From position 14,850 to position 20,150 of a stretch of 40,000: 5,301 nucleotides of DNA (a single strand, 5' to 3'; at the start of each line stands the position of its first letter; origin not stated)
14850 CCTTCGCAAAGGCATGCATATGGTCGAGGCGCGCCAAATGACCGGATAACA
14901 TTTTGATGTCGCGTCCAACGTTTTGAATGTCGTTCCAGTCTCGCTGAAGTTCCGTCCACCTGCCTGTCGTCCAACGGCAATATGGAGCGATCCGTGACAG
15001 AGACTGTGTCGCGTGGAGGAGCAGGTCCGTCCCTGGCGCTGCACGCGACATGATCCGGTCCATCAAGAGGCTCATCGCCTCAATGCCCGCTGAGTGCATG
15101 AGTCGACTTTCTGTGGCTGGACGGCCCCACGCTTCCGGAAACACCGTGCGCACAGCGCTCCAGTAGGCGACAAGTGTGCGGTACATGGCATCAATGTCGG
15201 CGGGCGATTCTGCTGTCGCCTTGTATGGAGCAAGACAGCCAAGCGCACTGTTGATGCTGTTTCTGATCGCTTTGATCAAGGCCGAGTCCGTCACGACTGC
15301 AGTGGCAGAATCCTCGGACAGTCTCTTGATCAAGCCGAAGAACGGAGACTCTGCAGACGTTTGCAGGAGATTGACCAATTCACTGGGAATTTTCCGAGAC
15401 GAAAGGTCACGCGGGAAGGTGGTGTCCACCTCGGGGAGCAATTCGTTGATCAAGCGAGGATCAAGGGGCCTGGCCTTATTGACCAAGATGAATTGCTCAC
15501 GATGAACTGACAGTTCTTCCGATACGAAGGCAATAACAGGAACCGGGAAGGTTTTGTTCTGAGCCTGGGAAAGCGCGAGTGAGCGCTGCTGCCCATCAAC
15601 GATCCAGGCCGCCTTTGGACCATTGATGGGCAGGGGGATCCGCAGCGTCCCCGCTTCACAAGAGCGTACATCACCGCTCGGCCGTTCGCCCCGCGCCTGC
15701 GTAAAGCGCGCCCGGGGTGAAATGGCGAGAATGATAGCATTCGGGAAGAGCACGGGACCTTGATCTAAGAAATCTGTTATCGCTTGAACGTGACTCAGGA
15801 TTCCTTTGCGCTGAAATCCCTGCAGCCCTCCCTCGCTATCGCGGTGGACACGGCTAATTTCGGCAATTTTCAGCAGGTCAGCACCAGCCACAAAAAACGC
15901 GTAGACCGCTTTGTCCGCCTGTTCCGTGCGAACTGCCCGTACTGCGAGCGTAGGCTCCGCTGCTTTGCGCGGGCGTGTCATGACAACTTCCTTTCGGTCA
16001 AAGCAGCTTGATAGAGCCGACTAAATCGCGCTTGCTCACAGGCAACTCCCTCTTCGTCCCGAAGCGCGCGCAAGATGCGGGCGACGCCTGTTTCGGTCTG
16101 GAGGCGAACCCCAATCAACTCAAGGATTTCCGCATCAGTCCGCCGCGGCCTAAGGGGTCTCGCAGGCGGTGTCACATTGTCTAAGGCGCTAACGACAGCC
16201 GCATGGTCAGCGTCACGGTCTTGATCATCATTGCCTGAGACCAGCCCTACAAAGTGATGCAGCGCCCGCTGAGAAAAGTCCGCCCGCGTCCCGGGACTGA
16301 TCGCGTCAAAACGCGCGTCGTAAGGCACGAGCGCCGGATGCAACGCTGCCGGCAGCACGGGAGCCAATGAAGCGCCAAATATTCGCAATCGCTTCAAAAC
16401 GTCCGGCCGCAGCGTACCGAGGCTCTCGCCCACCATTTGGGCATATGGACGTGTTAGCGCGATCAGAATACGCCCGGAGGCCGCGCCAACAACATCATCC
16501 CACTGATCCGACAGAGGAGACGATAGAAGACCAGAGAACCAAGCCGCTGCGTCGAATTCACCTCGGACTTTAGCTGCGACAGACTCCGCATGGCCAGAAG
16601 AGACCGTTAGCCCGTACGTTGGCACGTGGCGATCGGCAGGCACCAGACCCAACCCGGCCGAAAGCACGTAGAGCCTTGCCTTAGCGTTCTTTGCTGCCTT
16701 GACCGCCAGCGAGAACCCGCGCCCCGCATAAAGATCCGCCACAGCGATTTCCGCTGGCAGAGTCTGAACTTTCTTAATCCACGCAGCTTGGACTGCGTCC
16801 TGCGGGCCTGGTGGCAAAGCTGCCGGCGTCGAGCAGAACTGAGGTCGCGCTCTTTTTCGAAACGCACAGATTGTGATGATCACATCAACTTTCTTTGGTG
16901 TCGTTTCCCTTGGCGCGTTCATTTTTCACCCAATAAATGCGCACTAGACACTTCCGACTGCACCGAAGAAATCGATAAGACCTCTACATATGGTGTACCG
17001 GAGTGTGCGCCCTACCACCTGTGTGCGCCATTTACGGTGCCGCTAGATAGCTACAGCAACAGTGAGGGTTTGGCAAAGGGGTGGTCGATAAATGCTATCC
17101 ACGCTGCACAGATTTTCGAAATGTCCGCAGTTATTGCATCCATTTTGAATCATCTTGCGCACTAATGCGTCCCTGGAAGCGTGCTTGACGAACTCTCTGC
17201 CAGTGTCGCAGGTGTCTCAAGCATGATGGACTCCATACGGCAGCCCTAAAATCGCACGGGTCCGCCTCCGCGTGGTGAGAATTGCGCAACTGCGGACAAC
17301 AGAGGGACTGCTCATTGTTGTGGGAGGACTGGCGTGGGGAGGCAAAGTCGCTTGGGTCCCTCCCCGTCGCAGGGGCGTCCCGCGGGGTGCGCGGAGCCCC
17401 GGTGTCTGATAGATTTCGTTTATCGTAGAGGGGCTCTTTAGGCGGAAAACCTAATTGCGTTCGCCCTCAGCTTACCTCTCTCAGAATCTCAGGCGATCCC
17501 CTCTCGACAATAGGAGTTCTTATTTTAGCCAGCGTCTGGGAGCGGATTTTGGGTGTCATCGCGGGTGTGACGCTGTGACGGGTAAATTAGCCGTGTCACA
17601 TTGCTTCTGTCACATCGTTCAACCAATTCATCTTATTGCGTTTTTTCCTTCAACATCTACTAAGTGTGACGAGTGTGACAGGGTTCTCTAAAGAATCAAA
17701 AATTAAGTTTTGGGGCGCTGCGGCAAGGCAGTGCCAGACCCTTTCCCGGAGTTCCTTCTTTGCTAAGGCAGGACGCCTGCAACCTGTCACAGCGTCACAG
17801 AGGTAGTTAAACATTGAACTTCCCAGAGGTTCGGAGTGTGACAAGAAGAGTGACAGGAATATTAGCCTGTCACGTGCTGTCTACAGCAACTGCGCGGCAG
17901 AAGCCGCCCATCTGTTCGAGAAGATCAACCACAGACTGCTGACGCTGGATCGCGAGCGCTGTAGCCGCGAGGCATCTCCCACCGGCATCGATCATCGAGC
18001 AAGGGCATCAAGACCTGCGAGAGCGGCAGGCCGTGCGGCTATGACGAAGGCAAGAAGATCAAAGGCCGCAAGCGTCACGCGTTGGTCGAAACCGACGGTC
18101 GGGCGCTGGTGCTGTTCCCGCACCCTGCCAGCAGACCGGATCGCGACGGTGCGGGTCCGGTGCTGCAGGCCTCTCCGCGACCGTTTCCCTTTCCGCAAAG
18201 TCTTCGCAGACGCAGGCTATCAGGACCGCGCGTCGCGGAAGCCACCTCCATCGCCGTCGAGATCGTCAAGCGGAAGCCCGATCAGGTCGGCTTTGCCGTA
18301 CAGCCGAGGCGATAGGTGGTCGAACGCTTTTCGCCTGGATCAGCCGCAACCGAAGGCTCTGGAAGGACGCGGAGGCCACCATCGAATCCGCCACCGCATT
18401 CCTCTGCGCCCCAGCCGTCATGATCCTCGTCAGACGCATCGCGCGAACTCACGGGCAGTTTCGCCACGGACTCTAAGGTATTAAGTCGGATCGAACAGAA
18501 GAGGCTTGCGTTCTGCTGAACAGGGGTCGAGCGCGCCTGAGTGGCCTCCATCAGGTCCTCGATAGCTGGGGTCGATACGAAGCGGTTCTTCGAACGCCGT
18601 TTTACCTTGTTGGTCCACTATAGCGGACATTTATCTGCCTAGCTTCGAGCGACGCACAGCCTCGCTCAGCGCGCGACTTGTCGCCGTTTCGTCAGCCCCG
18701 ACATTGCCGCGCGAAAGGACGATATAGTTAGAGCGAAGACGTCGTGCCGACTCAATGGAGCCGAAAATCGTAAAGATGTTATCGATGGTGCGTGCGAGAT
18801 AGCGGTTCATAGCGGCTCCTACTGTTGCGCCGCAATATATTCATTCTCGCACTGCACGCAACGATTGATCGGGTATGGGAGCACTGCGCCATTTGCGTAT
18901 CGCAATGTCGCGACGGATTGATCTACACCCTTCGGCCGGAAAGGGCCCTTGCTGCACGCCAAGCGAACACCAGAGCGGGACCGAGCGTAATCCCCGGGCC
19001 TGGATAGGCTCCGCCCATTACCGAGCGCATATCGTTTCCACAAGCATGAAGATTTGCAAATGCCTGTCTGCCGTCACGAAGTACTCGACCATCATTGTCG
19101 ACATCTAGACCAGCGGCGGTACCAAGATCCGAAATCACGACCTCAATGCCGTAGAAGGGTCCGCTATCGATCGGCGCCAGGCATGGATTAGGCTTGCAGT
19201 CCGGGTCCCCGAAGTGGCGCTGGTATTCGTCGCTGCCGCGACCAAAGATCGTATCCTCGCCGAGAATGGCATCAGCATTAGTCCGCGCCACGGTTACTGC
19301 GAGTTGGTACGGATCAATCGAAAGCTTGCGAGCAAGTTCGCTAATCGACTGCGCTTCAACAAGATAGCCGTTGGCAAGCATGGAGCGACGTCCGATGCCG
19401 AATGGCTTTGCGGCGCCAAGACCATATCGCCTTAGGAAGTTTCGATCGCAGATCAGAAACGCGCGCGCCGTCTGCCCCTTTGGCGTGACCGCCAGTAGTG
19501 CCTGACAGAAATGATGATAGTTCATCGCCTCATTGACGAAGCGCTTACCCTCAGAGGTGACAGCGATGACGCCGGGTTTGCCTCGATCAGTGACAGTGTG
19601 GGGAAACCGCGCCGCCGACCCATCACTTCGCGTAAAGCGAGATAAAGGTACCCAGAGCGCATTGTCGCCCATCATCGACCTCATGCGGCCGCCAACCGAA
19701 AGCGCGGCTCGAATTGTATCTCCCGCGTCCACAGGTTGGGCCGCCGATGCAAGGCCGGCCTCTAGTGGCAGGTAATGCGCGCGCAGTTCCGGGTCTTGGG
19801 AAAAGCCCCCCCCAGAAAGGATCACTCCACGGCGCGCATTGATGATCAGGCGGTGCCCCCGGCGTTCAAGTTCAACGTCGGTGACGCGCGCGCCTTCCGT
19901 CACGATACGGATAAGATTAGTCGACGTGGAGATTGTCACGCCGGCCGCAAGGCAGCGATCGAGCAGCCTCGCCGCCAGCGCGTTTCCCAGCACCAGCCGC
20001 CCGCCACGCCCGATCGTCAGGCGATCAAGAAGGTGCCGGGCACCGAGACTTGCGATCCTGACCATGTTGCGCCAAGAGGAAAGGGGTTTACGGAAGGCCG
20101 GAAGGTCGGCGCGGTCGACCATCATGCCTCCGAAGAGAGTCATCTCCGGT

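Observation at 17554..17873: Dense array of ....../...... hexamers in alternating paired orientation between the island and an IS remnant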

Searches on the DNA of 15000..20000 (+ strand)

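Call 6: search_rna_families(source=window, start=15000, end=20000, threshold=evalue, max_evalue=1)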
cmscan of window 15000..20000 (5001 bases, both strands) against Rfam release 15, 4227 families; matches with E-value up to 1: 0.
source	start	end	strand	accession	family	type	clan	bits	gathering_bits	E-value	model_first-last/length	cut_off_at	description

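Call 12: search_dna_similar(query=window:16923-17900:+, collection=plasmids, mode=distant)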
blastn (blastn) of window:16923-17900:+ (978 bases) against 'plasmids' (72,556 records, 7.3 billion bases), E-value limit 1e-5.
No match.

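Call 46: search_dna_similar(query=window:17880-18500:+, collection=plasmids, mode=distant, max_rows=8)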
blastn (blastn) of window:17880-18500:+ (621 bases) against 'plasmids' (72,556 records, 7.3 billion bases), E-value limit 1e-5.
Records with a match: 221; places in all: 399; records where one place covers at least 80% of the query: 8.
Best place of each record, by identity: 90-95% 28; 80-90% 48; 60-80% 145.
By first word of the organism name: Sinorhizobium 46; Rhizobium 28; Roseomonas 25; Agrobacterium 12; Methylobacterium 11; Bradyrhizobium 11; Streptomyces 11; Klebsiella 8; Escherichia 8; Microvirga 6; and 30 more.
By predicted mobility (MOB-suite, as given by PLSDB): conjugative 113; non-mobilizable 74; mobilizable 34.
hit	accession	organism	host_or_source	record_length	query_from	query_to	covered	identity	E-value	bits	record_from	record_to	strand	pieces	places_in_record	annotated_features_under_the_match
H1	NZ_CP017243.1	Rhizobium etli 8C-3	Phaseolus vulgaris,cell culture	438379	33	598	91%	83.6%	5e-166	590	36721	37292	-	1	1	IS5 family transposase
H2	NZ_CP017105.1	Rhizobium gallicum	Phaseolus vulgaris,Whole ...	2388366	33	598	91%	80.7%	3e-144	518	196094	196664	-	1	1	none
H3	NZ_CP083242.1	Ancylobacter polymorphus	activated sludge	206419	34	598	91%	74.8%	5e-97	362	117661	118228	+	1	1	IS5 family transposase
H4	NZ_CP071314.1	Rhizobium sp. X9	cell culture,polluted mud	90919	34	595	90%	74.3%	1e-92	347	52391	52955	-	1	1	IS5 family transposase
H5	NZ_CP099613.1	Methylobacterium sp.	Arabidopsis thaliana,pure culture,leaf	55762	34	555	84%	73.1%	3e-74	286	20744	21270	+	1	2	IS5 family transposase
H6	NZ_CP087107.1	Methylobacterium sp. NMS14P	Coffea arabica,Pure culture,root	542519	44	557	83%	73.5%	1e-73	284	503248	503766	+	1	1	IS5 family transposase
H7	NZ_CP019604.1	Croceicoccus marinus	-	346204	43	598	90%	67.9%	2e-39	170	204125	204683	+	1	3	IS5 family transposase | hypothetical protein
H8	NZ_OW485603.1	Rhodovastum atsumiense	-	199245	34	549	83%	68.8%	3e-42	180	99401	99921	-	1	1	none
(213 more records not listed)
